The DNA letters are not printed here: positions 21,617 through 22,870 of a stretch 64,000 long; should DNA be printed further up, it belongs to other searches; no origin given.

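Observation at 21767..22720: Eukaryote-type sterol C-24 methyltransferase (ERG6/SMT)-like gene in a bacterium with no sterol pathway genes in view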

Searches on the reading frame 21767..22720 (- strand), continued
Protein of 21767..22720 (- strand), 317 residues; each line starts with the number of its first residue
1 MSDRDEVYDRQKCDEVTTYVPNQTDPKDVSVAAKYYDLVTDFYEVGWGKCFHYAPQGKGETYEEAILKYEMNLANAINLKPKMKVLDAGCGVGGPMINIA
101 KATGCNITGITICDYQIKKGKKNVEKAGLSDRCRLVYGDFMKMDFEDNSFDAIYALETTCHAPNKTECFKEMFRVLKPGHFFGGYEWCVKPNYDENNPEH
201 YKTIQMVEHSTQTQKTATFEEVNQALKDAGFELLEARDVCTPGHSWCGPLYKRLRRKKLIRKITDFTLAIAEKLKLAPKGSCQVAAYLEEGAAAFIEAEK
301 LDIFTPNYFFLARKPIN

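Call 62: fold_search(model_id=the predicted structure, library=pdb)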
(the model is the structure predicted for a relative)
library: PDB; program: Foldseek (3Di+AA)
matches with E <= 10: 1955; with E <= 0.001: 1518
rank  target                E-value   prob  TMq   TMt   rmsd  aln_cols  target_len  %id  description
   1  8zc8_B                1.1e-19  1.00  0.70  0.79   4.2       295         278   23  The structure of MitM and mitomycin A with SAH in mitomycin (released 2024-11-27)
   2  4pne_B                1.1e-19  1.00  0.68  0.79   4.0       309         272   23  Crystal Structure of the [4+2]-Cyclase SpnF (released 2015-02-18)
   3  4pne_A                1.8e-19  1.00  0.67  0.78   5.0       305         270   24  Crystal Structure of the [4+2]-Cyclase SpnF (released 2015-02-18)
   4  5gm2_M                2.1e-19  1.00  0.61  0.72   5.6       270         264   21  Crystal structure of methyltransferase TleD complexed with SAH and teleocidin A1 (released 2016-09-28)
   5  5gm1_B                2.5e-19  1.00  0.62  0.70  13.9       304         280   21  Crystal structure of methyltransferase TleD complexed with SAH (released 2016-09-28)
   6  5gm1_E                2.5e-19  1.00  0.61  0.69  14.0       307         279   21  Crystal structure of methyltransferase TleD complexed with SAH (released 2016-09-28)
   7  2o57_A                2.8e-19  1.00  0.69  0.77   4.2       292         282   23  Crystal Structure of a putative sarcosine dimethylglycine methyltransferase from Galdieria sulphuraria (released 2006-12-19)
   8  6uv6_C                3.0e-19  1.00  0.70  0.82   3.9       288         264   22  AtmM with bound rebeccamycin analogue (released 2020-11-25)
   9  6uv6_A                3.1e-19  1.00  0.69  0.81   4.1       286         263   22  AtmM with bound rebeccamycin analogue (released 2020-11-25)
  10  8zc8_A                4.2e-19  1.00  0.66  0.76   5.3       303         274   24  The structure of MitM and mitomycin A with SAH in mitomycin (released 2024-11-27)
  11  5gm1_K                4.2e-19  1.00  0.62  0.69  13.9       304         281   21  Crystal structure of methyltransferase TleD complexed with SAH (released 2016-09-28)
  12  5gm1_A                4.7e-19  1.00  0.62  0.69  15.1       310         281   21  Crystal structure of methyltransferase TleD complexed with SAH (released 2016-09-28)
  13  8zc7_B                7.4e-19  1.00  0.71  0.83   3.6       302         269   23  Crystallographic analysis of MitM, which catalyzes the post-mitosane modification in mitomycin biosynthesis (released 2024-11-27)
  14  5gm2_G                7.4e-19  1.00  0.61  0.72   5.5       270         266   21  Crystal structure of methyltransferase TleD complexed with SAH and teleocidin A1 (released 2016-09-28)
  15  5gm1_C                8.3e-19  1.00  0.62  0.69  13.8       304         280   21  Crystal structure of methyltransferase TleD complexed with SAH (released 2016-09-28)
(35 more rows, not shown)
